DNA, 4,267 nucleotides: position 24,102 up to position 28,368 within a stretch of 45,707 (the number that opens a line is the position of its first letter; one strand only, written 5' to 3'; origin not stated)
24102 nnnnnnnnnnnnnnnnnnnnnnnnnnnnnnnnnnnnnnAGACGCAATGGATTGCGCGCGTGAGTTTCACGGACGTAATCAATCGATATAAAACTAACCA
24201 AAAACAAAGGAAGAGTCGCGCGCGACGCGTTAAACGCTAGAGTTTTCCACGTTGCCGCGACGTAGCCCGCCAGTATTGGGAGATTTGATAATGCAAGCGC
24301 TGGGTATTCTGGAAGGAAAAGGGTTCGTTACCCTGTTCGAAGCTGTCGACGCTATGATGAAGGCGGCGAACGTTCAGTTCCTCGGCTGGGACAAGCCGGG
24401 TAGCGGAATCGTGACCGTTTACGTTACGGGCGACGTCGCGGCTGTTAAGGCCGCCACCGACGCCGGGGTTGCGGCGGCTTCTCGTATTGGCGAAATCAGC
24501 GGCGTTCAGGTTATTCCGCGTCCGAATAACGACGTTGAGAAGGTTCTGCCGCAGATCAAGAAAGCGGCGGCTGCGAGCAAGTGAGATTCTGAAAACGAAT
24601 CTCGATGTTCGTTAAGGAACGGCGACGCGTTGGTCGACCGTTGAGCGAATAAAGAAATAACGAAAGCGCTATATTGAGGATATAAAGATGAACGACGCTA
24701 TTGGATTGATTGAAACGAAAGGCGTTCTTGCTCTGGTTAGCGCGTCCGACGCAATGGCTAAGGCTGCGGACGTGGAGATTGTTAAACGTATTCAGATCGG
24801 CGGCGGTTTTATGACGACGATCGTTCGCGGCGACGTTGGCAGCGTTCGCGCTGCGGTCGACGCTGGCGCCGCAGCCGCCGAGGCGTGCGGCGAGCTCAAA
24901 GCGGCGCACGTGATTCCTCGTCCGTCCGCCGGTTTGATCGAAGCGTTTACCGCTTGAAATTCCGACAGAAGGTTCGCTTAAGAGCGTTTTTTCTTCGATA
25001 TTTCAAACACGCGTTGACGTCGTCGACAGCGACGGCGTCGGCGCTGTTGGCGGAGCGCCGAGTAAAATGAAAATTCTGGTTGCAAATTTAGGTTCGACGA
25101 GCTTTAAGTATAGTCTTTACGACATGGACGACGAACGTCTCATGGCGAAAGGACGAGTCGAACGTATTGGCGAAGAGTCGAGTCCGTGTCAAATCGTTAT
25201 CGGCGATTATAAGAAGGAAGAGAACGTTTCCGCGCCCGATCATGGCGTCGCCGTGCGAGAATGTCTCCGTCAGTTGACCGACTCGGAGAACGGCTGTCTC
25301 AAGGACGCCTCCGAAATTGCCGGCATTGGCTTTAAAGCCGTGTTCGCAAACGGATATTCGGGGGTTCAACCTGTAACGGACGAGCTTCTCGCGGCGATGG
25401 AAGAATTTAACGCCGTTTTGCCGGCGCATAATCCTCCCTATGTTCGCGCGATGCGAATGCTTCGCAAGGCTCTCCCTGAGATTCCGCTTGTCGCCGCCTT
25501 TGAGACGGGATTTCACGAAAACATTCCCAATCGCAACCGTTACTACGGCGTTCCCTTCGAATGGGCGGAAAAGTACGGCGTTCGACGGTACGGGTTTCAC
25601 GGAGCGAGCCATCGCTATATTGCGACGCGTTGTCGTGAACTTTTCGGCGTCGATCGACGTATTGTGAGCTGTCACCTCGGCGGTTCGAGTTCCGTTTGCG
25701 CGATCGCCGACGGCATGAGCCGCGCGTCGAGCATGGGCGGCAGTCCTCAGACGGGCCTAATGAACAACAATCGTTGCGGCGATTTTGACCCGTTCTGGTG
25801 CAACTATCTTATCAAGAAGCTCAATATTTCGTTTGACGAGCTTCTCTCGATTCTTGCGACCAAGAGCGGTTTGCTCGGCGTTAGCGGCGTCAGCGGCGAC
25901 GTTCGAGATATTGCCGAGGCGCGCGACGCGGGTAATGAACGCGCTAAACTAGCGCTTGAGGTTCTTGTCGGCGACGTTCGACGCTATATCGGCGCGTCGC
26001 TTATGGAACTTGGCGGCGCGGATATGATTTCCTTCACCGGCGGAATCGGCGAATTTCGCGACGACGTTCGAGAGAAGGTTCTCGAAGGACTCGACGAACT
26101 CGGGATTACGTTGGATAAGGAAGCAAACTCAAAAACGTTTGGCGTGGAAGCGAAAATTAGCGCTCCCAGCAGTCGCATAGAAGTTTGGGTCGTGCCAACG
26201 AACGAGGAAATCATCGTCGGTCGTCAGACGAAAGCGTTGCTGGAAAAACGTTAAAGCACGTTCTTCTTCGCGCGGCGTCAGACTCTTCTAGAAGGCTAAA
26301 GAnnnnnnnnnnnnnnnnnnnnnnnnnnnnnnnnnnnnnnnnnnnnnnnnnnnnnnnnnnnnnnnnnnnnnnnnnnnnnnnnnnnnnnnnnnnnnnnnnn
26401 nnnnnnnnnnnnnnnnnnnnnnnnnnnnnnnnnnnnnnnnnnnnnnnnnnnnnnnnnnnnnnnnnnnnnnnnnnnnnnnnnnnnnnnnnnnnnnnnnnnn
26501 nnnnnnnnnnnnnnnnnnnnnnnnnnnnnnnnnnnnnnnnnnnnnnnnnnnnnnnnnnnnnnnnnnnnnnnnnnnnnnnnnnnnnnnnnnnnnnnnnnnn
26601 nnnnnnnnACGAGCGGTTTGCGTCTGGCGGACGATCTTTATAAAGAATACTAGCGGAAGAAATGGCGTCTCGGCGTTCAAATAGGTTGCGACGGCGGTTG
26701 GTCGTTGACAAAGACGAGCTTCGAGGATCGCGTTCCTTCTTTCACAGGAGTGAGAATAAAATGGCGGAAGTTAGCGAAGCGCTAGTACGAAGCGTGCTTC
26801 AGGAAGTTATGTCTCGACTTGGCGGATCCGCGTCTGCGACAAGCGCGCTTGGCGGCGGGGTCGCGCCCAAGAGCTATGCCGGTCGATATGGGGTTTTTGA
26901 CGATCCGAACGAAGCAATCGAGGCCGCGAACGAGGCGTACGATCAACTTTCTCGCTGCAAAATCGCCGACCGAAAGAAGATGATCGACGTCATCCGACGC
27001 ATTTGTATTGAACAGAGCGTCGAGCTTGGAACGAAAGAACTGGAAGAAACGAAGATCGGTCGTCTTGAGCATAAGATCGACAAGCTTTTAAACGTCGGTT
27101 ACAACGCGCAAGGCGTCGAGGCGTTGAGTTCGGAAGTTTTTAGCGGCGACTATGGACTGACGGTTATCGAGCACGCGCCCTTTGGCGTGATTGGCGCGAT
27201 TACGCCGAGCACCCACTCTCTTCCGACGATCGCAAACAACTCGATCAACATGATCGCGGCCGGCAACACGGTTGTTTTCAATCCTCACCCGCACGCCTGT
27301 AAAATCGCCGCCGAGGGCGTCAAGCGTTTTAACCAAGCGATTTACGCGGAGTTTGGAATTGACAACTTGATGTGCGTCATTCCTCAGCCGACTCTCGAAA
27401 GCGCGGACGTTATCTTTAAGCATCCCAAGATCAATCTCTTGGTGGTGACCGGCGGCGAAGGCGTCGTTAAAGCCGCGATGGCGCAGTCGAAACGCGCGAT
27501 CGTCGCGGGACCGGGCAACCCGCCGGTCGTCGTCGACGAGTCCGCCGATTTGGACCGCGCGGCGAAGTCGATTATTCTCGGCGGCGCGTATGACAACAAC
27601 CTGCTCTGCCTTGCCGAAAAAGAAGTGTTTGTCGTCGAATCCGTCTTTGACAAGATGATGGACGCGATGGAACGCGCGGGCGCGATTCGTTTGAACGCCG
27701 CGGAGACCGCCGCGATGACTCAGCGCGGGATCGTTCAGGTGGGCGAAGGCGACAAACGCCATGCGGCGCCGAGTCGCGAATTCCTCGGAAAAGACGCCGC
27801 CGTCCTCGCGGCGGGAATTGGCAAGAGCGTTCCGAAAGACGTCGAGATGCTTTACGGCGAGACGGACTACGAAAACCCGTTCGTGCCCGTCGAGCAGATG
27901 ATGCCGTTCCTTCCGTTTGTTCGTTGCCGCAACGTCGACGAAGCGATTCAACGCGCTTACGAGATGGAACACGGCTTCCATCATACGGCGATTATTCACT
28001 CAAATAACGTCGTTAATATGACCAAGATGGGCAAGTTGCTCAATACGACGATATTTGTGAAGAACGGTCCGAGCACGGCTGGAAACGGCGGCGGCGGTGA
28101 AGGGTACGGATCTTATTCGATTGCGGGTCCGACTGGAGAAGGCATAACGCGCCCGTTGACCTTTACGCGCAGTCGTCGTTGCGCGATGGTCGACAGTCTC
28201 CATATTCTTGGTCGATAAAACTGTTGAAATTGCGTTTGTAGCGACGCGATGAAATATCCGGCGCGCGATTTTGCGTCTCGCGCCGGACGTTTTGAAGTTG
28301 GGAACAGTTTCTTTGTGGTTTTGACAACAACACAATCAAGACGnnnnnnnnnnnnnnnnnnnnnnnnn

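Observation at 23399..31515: Bacterial microcompartment operon: PVM-type core with a minimal shell and two unassigned components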

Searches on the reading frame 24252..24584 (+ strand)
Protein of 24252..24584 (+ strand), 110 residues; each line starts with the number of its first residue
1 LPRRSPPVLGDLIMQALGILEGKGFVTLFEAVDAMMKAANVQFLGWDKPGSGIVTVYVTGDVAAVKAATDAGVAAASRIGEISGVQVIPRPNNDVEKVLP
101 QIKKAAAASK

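Call 3: search_protein_families(library=pfam, proteins=[window:24252-24584:+], max_evalue=0.01)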
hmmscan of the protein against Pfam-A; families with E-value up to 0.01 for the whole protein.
window:24252-24584:+ (110 aa): 1 family
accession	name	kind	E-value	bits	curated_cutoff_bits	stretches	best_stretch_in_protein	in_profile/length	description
PF00936.24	BMC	-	2.5e-25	88.6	24.5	1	16-91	1-75/75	BMC domain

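Call 4: search_protein_families(library=ncbifam, proteins=[window:24252-24584:+], max_evalue=0.01)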
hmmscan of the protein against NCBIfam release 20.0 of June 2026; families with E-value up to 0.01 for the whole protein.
window:24252-24584:+ (110 aa): 7 families
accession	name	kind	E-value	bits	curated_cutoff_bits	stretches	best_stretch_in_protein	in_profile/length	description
NF012018.0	PRK15474.1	equivalog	2.9e-30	104.5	133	1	14-104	1-91/97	ethanolamine utilization microcompartment protein EutM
NF053792.1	beta_CO2some_O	equivalog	1.9e-25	89.6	270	1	14-103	111-200/205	beta-carboxysome assembly protein CcmO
NF012010.0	PRK15466.1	equivalog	4e-20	72.5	218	1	14-106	2-94/166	ethanolamine utilization microcompartment protein EutK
NF053791.1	BMC_CsoS1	equivalog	4.7e-18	65.2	166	1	15-100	7-93/93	alpha-carboxysome major shell protein CsoS1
NF011934.0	PRK15405.1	equivalog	0.001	18.7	198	1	31-79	160-210/217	ethanolamine utilization microcompartment protein EutL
TIGR02526.1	eut_PduT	equivalog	0.0014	18.3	250.3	1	15-75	3-63/182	ethanolamine utilization microcompartment shell protein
TIGR04502.1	microcomp_EutL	equivalog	0.0014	18.2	300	1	31-79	157-207/214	ethanolamine utilization microcompartment protein EutL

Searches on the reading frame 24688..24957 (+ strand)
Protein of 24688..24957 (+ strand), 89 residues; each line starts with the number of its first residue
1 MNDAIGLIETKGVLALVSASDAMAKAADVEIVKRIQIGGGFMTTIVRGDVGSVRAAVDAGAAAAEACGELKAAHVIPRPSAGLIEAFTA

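Call 3: search_protein_families(library=pfam, proteins=[window:24688-24957:+], max_evalue=0.01)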
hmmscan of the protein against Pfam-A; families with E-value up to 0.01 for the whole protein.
window:24688-24957:+ (89 aa): 1 family
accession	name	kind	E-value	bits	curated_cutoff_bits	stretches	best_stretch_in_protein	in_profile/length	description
PF00936.24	BMC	-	1e-24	86.7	24.5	1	4-79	1-75/75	BMC domain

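Call 4: search_protein_families(library=ncbifam, proteins=[window:24688-24957:+], max_evalue=0.01)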
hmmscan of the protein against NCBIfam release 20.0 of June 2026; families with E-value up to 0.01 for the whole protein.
window:24688-24957:+ (89 aa): 5 families
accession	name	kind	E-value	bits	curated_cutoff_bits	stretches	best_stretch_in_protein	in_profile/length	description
NF012018.0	PRK15474.1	equivalog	5.6e-28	97.2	133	1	3-87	2-86/97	ethanolamine utilization microcompartment protein EutM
NF053792.1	beta_CO2some_O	equivalog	7.7e-24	84.3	270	1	2-83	111-192/205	beta-carboxysome assembly protein CcmO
NF053791.1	BMC_CsoS1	equivalog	3.5e-21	75.3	166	1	4-81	8-86/93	alpha-carboxysome major shell protein CsoS1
NF012010.0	PRK15466.1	equivalog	2e-15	57.2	218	1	1-80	1-80/166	ethanolamine utilization microcompartment protein EutK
TIGR02526.1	eut_PduT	equivalog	2e-06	27.6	250.3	1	1-65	1-65/182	ethanolamine utilization microcompartment shell protein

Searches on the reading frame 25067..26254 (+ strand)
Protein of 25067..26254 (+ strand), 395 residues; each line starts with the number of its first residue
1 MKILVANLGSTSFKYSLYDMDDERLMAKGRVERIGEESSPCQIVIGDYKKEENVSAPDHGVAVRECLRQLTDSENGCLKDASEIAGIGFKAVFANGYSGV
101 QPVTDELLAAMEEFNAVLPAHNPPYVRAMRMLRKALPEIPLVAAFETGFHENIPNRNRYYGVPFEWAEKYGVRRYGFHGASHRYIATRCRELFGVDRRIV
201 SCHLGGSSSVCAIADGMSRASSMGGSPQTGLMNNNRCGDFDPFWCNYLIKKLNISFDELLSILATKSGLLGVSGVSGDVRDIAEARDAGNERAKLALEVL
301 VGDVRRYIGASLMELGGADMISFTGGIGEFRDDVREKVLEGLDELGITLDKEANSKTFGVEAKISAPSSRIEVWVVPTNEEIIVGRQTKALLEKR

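Call 3: search_protein_families(library=pfam, proteins=[window:25067-26254:+], max_evalue=0.01)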
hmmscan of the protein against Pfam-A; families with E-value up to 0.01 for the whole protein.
window:25067-26254:+ (395 aa): 1 family
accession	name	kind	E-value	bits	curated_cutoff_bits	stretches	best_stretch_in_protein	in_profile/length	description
PF00871.23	Acetate_kinase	-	4.7e-100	335.4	22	1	2-384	1-390/392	Acetokinase family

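Call 4: search_protein_families(library=ncbifam, proteins=[window:25067-26254:+], max_evalue=0.01)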
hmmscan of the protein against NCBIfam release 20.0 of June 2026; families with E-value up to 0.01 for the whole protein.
window:25067-26254:+ (395 aa): 8 families
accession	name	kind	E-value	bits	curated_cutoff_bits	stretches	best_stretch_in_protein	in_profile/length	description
TIGR00016.1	ackA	subfamily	2.4e-99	332.8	293.4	1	1-388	4-400/405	acetate/propionate family kinase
NF009063.0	PRK12397.1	equivalog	4.5e-93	312.1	659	1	2-387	4-388/404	acetate/propionate family kinase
NF005520.0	PRK07157.1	equivalog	3.9e-92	309.4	561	1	1-393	3-399/400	acetate kinase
NF009045.0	PRK12379.1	equivalog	2.4e-78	263.7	580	1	3-385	7-386/402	propionate kinase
NF009099.0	PRK12440.1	equivalog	1e-67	228.9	693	1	3-392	6-397/397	acetate/propionate family kinase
NF005462.0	PRK07058.1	equivalog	2.1e-67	227.9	486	1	3-394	6-392/396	acetate/propionate family kinase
NF002834.0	PRK03011.1-5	subfamily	8.4e-17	61.3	222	1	173-331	150-310/357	butyrate kinase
TIGR02707.1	butyr_kinase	equivalog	5.7e-10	38.7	289.1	1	197-329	174-305/351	butyrate kinase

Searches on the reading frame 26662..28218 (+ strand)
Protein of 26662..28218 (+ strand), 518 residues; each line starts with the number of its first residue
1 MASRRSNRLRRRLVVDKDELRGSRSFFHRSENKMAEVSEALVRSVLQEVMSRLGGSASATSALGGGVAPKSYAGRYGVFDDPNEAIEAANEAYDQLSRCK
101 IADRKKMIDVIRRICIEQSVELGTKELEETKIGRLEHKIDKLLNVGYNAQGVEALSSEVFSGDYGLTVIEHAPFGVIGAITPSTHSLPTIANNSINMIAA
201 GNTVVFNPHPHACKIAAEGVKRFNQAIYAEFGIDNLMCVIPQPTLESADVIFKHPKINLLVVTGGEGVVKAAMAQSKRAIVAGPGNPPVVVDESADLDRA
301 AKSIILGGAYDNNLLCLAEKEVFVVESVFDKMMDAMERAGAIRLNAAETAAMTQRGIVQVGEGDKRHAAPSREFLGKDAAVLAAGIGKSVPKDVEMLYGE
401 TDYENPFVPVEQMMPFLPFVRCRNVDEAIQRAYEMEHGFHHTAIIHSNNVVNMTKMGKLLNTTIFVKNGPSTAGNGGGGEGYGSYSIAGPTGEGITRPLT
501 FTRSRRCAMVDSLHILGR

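Call 3: search_protein_families(library=pfam, proteins=[window:26662-28218:+], max_evalue=0.01)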
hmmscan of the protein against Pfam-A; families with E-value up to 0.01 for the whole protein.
window:26662-28218:+ (518 aa): 1 family
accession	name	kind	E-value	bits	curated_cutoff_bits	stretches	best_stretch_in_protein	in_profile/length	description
PF00171.27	Aldedh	-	2.3e-31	109.3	23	1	81-473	30-428/461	Aldehyde dehydrogenase family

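Call 4: search_protein_families(library=ncbifam, proteins=[window:26662-28218:+], max_evalue=0.01)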
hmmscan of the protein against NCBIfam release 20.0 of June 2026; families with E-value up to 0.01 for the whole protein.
window:26662-28218:+ (518 aa): 38 families (the best 25 are shown)
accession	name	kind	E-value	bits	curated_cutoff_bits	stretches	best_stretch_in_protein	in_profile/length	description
NF011927.0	PRK15398.1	subfamily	2.3e-180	600.2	403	1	41-515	5-464/465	aldehyde dehydrogenase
NF010378.0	PRK13805.1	equivalog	5.9e-56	189.8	951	1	84-477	18-412/872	bifunctional acetaldehyde-CoA/alcohol dehydrogenase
TIGR02518.1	EutH_ACDH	equivalog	4e-48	164.5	620.1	1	84-475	12-404/488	acetaldehyde dehydrogenase (acetylating)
NF047625.1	AcylSulfactDhSauS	equivalog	7.1e-37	127.3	600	1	119-480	45-406/464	acylating sulfoacetaldehyde dehydrogenase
NF040648.1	lactal_redase_Meth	equivalog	1.3e-22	80.5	650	1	80-466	33-420/463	lactaldehyde dehydrogenase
TIGR03250.1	PhnAcAld_DH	equivalog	1.4e-18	66.9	635.65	1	174-461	140-422/472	phosphonoacetaldehyde dehydrogenase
NF010000.0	PRK13473.1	subfamily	2e-18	66.3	615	1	81-368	40-333/475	aminobutyraldehyde dehydrogenase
NF052305.1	DioxValDhHalo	equivalog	1.2e-17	64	750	1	80-444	43-417/483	2,5-dioxovalerate dehydrogenase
NF040792.1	glyc_ald_dh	equivalog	1.4e-16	60.6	760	1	80-352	38-316/488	D-glyceraldehyde dehydrogenase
NF047626.1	SulfactDhSafD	equivalog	4.8e-16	58.9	700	1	153-470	104-417/454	sulfoacetaldehyde dehydrogenase SafD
NF042993.1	AlphKGSA_gudD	equivalog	9e-16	57.7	770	1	80-336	42-303/481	alpha-ketoglutaric semialdehyde dehydrogenase GucD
NF002852.0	PRK03137.1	subfamily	1.1e-15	57.4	648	1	82-463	75-465/514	L-glutamate gamma-semialdehyde dehydrogenase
TIGR01780.1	SSADH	subfamily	1.9e-15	56.7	646.35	1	84-467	23-412/448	succinate-semialdehyde dehydrogenase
TIGR01237.1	D1pyr5carbox2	equivalog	2e-15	56.6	659.65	1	81-453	70-454/511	L-glutamate gamma-semialdehyde dehydrogenase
TIGR02299.1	HpaE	equivalog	2.5e-15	56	638.35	1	80-345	38-308/488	5-carboxymethyl-2-hydroxymuconate semialdehyde dehydrogenase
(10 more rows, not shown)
